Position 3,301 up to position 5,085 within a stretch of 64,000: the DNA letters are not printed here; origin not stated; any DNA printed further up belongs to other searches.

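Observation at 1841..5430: Candidate undescribed CBASS-like/ubiquitin-like immune module: HigB + HTH-ImmA/IrrE, divergent from an NTase-E2 fusion and a coupled TM ORF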

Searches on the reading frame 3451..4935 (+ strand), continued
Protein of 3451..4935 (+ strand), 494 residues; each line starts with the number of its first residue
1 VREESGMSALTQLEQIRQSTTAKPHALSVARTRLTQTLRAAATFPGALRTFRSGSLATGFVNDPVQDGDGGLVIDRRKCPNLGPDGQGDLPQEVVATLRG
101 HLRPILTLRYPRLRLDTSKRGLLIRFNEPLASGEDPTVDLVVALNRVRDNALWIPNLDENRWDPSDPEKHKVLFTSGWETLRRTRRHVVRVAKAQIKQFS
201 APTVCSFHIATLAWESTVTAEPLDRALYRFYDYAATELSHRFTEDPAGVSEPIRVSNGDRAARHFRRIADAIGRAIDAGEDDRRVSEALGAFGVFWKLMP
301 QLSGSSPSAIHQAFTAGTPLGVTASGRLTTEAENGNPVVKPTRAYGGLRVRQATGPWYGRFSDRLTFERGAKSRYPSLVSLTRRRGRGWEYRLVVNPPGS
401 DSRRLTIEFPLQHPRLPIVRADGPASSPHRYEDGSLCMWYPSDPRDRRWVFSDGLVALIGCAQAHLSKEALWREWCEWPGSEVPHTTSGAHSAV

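Call 30: find_related_loci(query=A1, collection=genome_contigs, flank=6000)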
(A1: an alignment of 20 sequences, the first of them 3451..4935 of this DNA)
Query A1 (494 aa) in genome_contigs; peptide patterns used: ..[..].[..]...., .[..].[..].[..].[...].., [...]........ (x = any residue, [..] = any of these).
242 stretches matched a pattern; 169 encode a relative of the query (tblastn E <= 1e-3); the best 80 are kept; 80 distinct loci.
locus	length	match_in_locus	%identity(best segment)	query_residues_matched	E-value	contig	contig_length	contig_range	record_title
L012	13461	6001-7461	58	2-485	3e-177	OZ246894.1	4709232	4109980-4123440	MAG: Acidimicrobiales bacterium isolate 168846d3-da31-4246-9ed1-ce7448191819 genome assembly, chromosome: 1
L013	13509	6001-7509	56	2-494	5e-176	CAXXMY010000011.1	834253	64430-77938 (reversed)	MAG: Acidimicrobiales bacterium isolate 72822ac6-adda-4f78-aa22-f61d1c56d235 genome assembly, contig: contig_11, whole g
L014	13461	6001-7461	56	2-485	9e-173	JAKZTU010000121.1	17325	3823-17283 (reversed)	MAG: Acidimicrobiales bacterium isolate Langseth_MAG_00067 Langseth_MAG_00067_000000000121, whole genome shotgun sequenc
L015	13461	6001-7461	56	2-485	2e-171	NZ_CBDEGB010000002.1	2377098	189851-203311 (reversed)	MAG: Candidatus Poriferisodalis sp. isolate f5b3f634-3930-48ef-b7e0-85baa50b5fea contig_2, whole genome shotgun sequence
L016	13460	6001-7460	73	1-486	0e+0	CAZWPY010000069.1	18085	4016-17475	MAG TPA_asm: uncultured Acidimicrobiia bacterium isolate binchicken_co197_520 genome assembly, contig: NODE_4861_length_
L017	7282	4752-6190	69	7-485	0e+0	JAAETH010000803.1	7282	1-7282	MAG: Actinomycetes bacterium isolate Vin_2 VinG_CONTIG3597293, whole genome shotgun sequence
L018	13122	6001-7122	56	2-372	8e-130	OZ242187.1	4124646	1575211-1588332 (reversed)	MAG: Candidatus Aldehydirespiratoraceae bacterium isolate 61e8bfbb-40aa-4858-aaa5-c73b4985a48d genome assembly, chromoso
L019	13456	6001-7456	60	2-485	4e-153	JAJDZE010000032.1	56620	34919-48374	MAG: Acidimicrobiia bacterium isolate jk18x40bins.18 k141_1634387, whole genome shotgun sequence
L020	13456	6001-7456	58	2-485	4e-125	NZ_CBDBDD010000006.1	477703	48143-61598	MAG: Candidatus Poriferisodalis sp. isolate 1824d3bc-1d7c-4dc2-bee8-215acda66181 contig_6, whole genome shotgun sequence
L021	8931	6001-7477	59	2-493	2e-122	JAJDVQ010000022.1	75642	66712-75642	MAG: Acidimicrobiia bacterium isolate jk18x22bins.55 k141_263040, whole genome shotgun sequence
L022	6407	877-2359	55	4-494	5e-141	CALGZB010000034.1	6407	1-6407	MAG: uncultured Acidimicrobiales bacterium isolate H3_Bin_METABAT__239_1 genome assembly, contig: c_000002549498, whole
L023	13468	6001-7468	55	3-489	9e-145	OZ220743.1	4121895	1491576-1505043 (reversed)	MAG: Acidimicrobiales bacterium isolate dadfcd55-464f-4f03-9875-fa0eca1464b2 genome assembly, chromosome: 1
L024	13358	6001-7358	50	4-485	1e-115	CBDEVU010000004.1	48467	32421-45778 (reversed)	MAG: Candidatus Aldehydirespiratoraceae bacterium isolate 2f6ae0df-6ed7-4d95-b4de-415f9d37e9b7 genome assembly, contig:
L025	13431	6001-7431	41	13-487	1e-109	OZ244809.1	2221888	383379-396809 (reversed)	MAG: Dehalococcoidia bacterium isolate 72fb4183-5545-492e-8133-80fab9efad69 genome assembly, chromosome: 1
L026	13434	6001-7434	41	13-485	6e-102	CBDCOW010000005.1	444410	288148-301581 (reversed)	MAG: Dehalococcoidia bacterium isolate b2375acc-e336-44db-93fb-aeb584a91759 genome assembly, contig: contig_5, whole gen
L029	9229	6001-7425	39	13-485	1e-87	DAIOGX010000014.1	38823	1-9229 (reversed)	MAG TPA_asm: Solirubrobacteraceae bacterium isolate CTOTU28676 NODE_415_length_38823_cov_16.388155, whole genome shotgun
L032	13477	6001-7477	54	7-485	4e-138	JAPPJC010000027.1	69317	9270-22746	MAG: Acidimicrobiaceae bacterium isolate RHO2_bin_38 NODE_668_length_69317_cov_7.510482, whole genome shotgun sequence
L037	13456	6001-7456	45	13-486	6e-95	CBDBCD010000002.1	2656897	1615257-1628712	MAG: Dehalococcoidia bacterium isolate 18480985-e817-4171-aff3-d89334621982 genome assembly, contig: contig_2, whole gen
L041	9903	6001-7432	37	11-485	2e-66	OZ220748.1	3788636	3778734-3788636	MAG: Dehalococcoidia bacterium isolate 6c7b36c8-b3ab-4b4c-a352-7e98d29eb5d7 genome assembly, chromosome: 1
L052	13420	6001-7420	44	12-486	2e-79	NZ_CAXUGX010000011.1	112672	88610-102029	MAG: uncultured Amnibacterium sp. isolate public_SRR11456913_metawrap_bin.23 public_SRR11456913_metawrap_bin.23_11, whol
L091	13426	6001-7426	40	13-485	1e-55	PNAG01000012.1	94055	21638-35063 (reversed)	MAG: Candidatus Dormiibacterota bacterium isolate palsa_840 73.20110800_P1D.25_contig_973, whole genome shotgun sequence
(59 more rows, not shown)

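Call 36: search_protein_families(library=pfam, proteins=[L023:4766-5341:-, L032:4737-5312:-, L091:4899-5462:-, L037:5415-5888:-, L029:4378-5487:-, L001:4690-5913:-, L052:4404-5519:-, L001:4074-4715:-, L041:4797-5819:-, L005:4799-5410:-], max_evalue=0.01)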
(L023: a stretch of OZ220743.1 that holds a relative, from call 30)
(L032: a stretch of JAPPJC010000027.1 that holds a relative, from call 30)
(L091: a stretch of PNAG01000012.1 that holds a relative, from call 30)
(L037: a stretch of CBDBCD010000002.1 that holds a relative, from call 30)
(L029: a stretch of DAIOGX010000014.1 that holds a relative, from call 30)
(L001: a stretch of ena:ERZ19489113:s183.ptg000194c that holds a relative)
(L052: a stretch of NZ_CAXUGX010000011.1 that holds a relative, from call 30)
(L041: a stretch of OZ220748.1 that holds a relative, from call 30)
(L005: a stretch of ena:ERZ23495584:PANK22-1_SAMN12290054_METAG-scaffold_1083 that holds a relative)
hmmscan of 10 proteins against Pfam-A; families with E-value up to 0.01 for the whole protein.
L023:4766-5341:- (191 aa): 1 family
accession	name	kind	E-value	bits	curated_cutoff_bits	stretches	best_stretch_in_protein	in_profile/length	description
PF06114.19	Peptidase_M78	-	4.8e-18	65.6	22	1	72-171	24-122/123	IrrE N-terminal-like domain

L032:4737-5312:- (191 aa): 1 family
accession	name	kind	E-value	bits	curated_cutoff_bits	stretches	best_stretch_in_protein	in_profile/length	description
PF06114.19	Peptidase_M78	-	7.7e-19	68.1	22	1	71-171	23-122/123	IrrE N-terminal-like domain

L091:4899-5462:- (187 aa): 1 family
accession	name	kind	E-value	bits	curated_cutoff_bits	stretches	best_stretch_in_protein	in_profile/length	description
PF06114.19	Peptidase_M78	-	2.6e-14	53.5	22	1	78-171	28-122/123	IrrE N-terminal-like domain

L037:5415-5888:- (157 aa): 2 families
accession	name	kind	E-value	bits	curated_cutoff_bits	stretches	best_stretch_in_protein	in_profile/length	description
PF06114.19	Peptidase_M78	-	1.2e-19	70.7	22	1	50-149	22-122/123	IrrE N-terminal-like domain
PF01435.24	Peptidase_M48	-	0.00059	20.2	20.3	1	48-85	46-81/186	Peptidase family M48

L029:4378-5487:- (369 aa): 6 families
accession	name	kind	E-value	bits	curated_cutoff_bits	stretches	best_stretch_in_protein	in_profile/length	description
PF06114.19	Peptidase_M78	-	8.2e-19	68.1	22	1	168-284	2-122/123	IrrE N-terminal-like domain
PF01381.28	HTH_3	-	3.1e-13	50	23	1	18-72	1-55/55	Helix-turn-helix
PF13560.12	HTH_31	-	1.7e-10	41.5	27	1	16-68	4-57/64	Helix-turn-helix domain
PF13443.12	HTH_26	-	2.3e-05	25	22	1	17-66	1-51/63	Cro/C1-type HTH DNA-binding domain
PF12844.13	HTH_19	-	0.0015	18.8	30.2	1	16-68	2-54/64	Helix-turn-helix domain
PF12840.13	HTH_20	-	0.0079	16.6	27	0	14-43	3-35/51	Helix-turn-helix domain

L001:4690-5913:- (407 aa): 4 families
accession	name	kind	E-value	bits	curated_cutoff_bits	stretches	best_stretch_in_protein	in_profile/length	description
PF06114.19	Peptidase_M78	-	1.6e-17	63.9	22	1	192-298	22-122/123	IrrE N-terminal-like domain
PF13560.12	HTH_31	-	1.4e-12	48.1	27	1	16-69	6-60/64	Helix-turn-helix domain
PF01381.28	HTH_3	-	9.3e-12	45.2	23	1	18-68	3-53/55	Helix-turn-helix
PF12844.13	HTH_19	-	0.0012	19.1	30.2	0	18-75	6-63/64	Helix-turn-helix domain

L052:4404-5519:- (371 aa): 3 families
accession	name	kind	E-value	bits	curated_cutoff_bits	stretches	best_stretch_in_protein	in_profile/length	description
PF01381.28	HTH_3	-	8.7e-10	38.9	23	1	24-74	3-53/55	Helix-turn-helix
PF06114.19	Peptidase_M78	-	3.5e-09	37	22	1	231-334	13-113/123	IrrE N-terminal-like domain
PF13560.12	HTH_31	-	0.0044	17.7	27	0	27-74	11-59/64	Helix-turn-helix domain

L001:4074-4715:- (213 aa): 0 families

L041:4797-5819:- (340 aa): 2 families
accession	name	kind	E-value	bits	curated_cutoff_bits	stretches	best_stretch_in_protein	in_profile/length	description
PF18144.7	SMODS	-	3.7e-24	86.2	26.5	1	39-205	3-164/164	Second Messenger Oligonucleotide or Dinucleotide Synthetase domain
PF21654.3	DncV-like_NTFase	-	1.7e-11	45.3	24.9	1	84-165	3-87/90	Cyclic GMP-AMP synthase DncV-like, nucleotidyltransferase domain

L005:4799-5410:- (203 aa): 2 families
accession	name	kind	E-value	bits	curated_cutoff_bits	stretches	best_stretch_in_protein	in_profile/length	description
PF16515.11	HIP1_clath_bdg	-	0.0027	18.5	28.8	0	35-86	10-64/99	Clathrin-binding domain of Huntingtin-interacting protein 1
PF05531.17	NPV_P10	-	0.0084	17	29.8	0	15-51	16-55/75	Nucleopolyhedrovirus P10 protein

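Call 37: predict_structure(alignment_id=A1)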
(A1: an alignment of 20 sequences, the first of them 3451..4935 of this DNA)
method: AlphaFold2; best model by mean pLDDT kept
length: 494 residues; sequences in the alignment: 20
mean_pLDDT: 86.7   pTM: 0.86
mean pLDDT of the five models: 86.7, 86.1, 85.5, 82.2, 76.5
residues with pLDDT >= 90: 310; 70-90: 117; 50-70: 45; < 50: 22
segments of 3 or more residues with pLDDT < 50: 1-3, 346-356, 487-494
pLDDT, mean of each block of 10 residues (from residue 1): 67 97 95 98 96 94 91 88 69 92 97 95 96 94 89 91 93 96 97 94 92 96 98 95 90 88 96 97 95 94 93 88 91 74 50 46 82 94 73 94 91 74 85 79 64 87 92 88 55 34
secondary structure, 60 per line:
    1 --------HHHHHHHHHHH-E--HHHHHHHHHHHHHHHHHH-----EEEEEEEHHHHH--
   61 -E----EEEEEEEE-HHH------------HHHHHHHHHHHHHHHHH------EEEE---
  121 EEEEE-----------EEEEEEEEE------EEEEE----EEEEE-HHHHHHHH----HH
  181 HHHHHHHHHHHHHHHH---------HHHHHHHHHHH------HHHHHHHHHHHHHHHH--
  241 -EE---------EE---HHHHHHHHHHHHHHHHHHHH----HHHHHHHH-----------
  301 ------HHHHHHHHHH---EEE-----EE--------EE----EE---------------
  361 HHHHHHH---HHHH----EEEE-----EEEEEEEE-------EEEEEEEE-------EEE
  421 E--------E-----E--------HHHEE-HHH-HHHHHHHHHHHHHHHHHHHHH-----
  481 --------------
elements in order: H9-19 H24-41 E47-53 H54-58 E67-74 H91-107 E114-117 E121-125 E137-145 E152-156 E161-165 H167-174 H179-196 H206-216 H223-238 H258-277 H282-289 H307-316 E320-322 H361-367 H371-374 E379-382 E388-395 E403-410 E418-421 H455-475

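Call 40: fold_search(model_id=the predicted structure, library=pdb)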
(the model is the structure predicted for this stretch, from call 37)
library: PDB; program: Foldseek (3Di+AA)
matches with E <= 10: 484; with E <= 0.001: 228
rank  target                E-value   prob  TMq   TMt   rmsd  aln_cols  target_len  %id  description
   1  6p8u_A                1.6e-13  1.00  0.46  0.70   4.5       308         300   21  Structure of P. aeruginosa ATCC27853 CdnD:HORMA2:Peptide 1 complex (released 2019-12-25)
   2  6p82_A                1.2e-12  1.00  0.47  0.72   4.6       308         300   21  Structure of P. aeruginosa ATCC27853 CdnD, Apo form 1 (released 2019-12-25)
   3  6p82_B                1.3e-12  1.00  0.47  0.73   4.2       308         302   21  Structure of P. aeruginosa ATCC27853 CdnD, Apo form 1 (released 2019-12-25)
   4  6p82_D                8.5e-12  1.00  0.47  0.73   4.5       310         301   21  Structure of P. aeruginosa ATCC27853 CdnD, Apo form 1 (released 2019-12-25)
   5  6p8j_A                1.3e-11  1.00  0.45  0.69   4.7       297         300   20  Structure of P. aeruginosa ATCC27853 CdnD D62N/D64N mutant bound to ATP (released 2019-12-25)
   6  7ljn_D                4.6e-10  1.00  0.41  0.58   6.0       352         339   15  Structure of the Bradyrhizobium diazoefficiens CD-NTase CdnG in complex with GTP (released 2021-06-02)
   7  7ljn_B                9.9e-10  1.00  0.41  0.58   6.3       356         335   16  Structure of the Bradyrhizobium diazoefficiens CD-NTase CdnG in complex with GTP (released 2021-06-02)
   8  7ljn_C                1.6e-09  1.00  0.42  0.59   6.0       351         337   16  Structure of the Bradyrhizobium diazoefficiens CD-NTase CdnG in complex with GTP (released 2021-06-02)
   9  8ysi                  2.8e-09  1.00  0.39  0.56   7.8       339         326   13  Crystal structure of the Deinococcus wulumuqiensis CD-NTase DwCdnB in complex with UTP (released 2025-01-29)
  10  7ljn_A                2.9e-09  1.00  0.43  0.60   6.0       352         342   13  Structure of the Bradyrhizobium diazoefficiens CD-NTase CdnG in complex with GTP (released 2021-06-02)
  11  8yso                  5.6e-09  1.00  0.41  0.61   6.1       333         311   15  Crystal structure of the Deinococcus wulumuqiensis CD-NTase DwCdnB Ear-cut mutant in complex with ATP (released 2025-01-29)
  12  8ysd                  8.5e-09  1.00  0.40  0.57   7.3       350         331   14  Crystal structure of the Deinococcus wulumuqiensis CD-NTase DwCdnB in complex with ATP (form 2) (released 2025-01-29)
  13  6p8v_G                1.0e-08  1.00  0.46  0.67   4.5       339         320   18  Structure of E. coli MS115-1 HORMA:CdnC:Trip13 complex (released 2019-12-25)
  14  8ysn                  1.2e-08  1.00  0.38  0.57   7.1       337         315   15  Crystal structure of the Deinococcus wulumuqiensis CD-NTase DwCdnB Ear-cut mutant (released 2025-01-29)
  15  6u7b_A                1.4e-08  1.00  0.46  0.70   4.1       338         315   19  Structure of E. coli MS115-1 CdnC:HORMA-deltaN complex (released 2019-12-25)
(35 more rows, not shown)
